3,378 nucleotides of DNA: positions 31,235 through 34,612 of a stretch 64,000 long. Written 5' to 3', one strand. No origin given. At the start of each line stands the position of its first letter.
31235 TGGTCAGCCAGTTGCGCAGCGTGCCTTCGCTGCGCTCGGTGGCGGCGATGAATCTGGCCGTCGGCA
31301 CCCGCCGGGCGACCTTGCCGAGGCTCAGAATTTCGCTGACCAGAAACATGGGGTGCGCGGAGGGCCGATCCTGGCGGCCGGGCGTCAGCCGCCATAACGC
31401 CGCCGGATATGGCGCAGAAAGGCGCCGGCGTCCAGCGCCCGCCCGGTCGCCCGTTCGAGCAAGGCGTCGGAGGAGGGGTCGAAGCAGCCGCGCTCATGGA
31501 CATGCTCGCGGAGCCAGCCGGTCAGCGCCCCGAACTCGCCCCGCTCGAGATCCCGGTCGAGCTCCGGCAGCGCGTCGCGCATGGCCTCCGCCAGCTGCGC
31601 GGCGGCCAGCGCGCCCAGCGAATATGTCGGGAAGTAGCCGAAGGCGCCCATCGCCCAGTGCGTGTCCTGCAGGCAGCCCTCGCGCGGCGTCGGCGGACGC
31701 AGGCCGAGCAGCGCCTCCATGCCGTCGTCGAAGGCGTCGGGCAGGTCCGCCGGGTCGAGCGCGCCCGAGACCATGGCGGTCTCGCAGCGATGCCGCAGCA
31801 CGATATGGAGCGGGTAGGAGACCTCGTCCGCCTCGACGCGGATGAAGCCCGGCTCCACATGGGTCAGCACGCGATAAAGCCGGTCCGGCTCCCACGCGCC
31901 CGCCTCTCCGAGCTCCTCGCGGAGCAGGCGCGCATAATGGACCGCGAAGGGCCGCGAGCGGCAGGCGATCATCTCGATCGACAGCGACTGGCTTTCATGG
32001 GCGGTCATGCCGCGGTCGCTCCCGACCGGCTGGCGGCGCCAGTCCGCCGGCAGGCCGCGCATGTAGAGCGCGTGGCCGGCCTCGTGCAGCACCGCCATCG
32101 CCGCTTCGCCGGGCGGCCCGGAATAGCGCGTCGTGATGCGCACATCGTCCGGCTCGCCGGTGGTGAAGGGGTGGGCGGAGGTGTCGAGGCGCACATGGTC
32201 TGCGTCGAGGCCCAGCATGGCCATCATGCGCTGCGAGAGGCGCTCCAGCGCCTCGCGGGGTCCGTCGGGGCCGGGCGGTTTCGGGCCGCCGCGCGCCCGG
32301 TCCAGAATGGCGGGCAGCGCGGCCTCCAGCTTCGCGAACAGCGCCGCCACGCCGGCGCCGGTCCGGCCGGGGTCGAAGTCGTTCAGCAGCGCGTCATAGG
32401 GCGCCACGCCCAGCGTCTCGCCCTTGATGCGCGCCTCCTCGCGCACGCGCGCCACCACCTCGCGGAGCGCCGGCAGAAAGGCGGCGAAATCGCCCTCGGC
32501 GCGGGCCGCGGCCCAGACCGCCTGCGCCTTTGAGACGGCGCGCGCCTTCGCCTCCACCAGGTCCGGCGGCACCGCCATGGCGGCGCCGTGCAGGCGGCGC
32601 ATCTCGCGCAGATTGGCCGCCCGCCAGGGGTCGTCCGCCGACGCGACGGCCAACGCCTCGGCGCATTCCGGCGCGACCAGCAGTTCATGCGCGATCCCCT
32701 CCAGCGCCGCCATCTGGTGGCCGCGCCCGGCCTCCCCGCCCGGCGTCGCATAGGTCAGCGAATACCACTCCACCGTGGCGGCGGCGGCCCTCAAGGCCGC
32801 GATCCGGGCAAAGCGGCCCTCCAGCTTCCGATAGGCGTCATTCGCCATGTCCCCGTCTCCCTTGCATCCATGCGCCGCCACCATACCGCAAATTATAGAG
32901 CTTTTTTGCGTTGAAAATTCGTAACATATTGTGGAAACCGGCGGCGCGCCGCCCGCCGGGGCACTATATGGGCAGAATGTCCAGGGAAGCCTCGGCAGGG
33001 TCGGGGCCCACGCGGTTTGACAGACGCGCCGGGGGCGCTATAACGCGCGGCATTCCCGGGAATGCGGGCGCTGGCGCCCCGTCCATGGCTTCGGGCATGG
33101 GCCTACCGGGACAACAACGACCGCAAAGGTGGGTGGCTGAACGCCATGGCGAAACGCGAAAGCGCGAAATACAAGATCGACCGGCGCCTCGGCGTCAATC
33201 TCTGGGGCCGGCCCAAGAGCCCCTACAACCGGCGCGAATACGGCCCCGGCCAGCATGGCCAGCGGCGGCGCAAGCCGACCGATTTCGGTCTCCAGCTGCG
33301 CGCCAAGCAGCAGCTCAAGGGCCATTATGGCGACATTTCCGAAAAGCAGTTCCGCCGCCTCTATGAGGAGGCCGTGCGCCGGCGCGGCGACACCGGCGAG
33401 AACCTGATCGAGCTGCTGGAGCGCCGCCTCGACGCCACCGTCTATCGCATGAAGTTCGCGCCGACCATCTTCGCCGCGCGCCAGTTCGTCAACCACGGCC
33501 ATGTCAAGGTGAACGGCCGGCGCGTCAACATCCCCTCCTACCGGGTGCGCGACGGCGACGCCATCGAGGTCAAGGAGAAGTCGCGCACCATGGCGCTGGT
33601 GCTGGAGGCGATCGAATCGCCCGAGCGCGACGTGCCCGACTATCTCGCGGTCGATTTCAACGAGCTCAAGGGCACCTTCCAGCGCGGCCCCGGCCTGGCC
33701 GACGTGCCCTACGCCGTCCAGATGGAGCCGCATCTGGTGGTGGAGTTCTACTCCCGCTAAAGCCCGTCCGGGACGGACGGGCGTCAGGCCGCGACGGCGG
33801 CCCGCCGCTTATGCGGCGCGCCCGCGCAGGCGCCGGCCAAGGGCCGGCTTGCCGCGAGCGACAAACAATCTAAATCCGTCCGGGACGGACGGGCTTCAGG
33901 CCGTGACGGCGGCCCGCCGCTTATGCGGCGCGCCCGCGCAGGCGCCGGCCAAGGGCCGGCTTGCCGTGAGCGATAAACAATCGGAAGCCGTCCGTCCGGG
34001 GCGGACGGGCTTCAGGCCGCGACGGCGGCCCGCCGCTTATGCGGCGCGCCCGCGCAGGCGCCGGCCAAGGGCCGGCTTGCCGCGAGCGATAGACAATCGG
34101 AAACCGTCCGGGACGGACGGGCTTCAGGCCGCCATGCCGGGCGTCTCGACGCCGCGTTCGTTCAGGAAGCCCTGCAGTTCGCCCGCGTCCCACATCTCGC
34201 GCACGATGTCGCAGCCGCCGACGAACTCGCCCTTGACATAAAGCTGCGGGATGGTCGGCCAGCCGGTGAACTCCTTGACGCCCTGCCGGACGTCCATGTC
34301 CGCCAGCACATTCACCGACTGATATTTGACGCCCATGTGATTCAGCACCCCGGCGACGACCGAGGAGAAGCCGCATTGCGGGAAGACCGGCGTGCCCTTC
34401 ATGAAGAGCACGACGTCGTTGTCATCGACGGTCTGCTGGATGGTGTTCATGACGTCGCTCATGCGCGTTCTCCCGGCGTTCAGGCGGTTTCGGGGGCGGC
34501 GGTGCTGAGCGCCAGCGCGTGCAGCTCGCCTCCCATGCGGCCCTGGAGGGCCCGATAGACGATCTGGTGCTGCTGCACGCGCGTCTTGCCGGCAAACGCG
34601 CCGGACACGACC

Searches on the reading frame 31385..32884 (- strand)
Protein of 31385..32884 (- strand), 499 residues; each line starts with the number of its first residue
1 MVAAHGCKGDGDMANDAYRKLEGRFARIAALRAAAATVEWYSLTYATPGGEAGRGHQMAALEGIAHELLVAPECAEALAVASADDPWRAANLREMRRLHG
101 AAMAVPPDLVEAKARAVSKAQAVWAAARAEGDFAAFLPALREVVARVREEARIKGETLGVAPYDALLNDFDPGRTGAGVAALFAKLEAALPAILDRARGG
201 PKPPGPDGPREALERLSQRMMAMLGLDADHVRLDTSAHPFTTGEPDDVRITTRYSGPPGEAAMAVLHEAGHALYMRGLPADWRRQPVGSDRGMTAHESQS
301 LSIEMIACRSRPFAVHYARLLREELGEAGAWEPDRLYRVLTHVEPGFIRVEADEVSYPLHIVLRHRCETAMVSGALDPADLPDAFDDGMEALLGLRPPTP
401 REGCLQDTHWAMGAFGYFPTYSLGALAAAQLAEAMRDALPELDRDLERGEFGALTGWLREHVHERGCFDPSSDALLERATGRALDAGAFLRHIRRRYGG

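Call 96: search_protein_families(library=pfam, proteins=[window:31385-32884:-], max_evalue=0.01)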
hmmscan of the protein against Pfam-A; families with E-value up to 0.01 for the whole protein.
window:31385-32884:- (499 aa): 1 family
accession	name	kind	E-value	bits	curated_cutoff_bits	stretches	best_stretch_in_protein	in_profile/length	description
PF02074.21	Peptidase_M32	-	8.7e-133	443.9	25.1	1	21-497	2-489/489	Carboxypeptidase Taq (M32) metallopeptidase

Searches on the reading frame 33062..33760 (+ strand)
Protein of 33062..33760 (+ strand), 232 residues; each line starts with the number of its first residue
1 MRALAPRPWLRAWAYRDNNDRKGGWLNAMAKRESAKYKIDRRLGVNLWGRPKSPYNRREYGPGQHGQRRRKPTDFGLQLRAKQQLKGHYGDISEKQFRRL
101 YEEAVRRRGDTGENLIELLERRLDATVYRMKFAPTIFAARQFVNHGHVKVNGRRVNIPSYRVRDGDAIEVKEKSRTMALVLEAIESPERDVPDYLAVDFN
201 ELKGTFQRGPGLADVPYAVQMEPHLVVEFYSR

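Call 96: search_protein_families(library=pfam, proteins=[window:33062-33760:+], max_evalue=0.01)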
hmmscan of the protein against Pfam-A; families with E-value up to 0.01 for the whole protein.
window:33062-33760:+ (232 aa): 3 families
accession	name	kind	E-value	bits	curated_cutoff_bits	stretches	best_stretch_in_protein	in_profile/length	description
PF00163.24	Ribosomal_S4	-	1.5e-26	93.4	23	1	33-120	3-95/95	Ribosomal protein S4/S9 N-terminal domain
PF01479.30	S4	-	9.8e-20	70.5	22.8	1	121-168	1-48/48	S4 domain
PF13275.11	S4_2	-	0.0015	18.9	24.6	1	138-174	25-61/65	S4 domain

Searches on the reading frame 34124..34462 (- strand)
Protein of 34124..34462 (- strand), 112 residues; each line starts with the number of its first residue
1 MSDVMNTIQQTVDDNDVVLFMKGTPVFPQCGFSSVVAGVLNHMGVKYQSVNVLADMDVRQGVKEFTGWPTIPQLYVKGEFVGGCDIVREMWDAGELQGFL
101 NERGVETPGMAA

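Call 96: search_protein_families(library=pfam, proteins=[window:34124-34462:-], max_evalue=0.01)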
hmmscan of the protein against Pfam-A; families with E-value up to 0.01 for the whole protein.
window:34124-34462:- (112 aa): 1 family
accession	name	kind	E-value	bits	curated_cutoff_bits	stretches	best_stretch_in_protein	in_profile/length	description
PF00462.30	Glutaredoxin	-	4.9e-20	71.9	22.9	1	17-81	1-60/60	Glutaredoxin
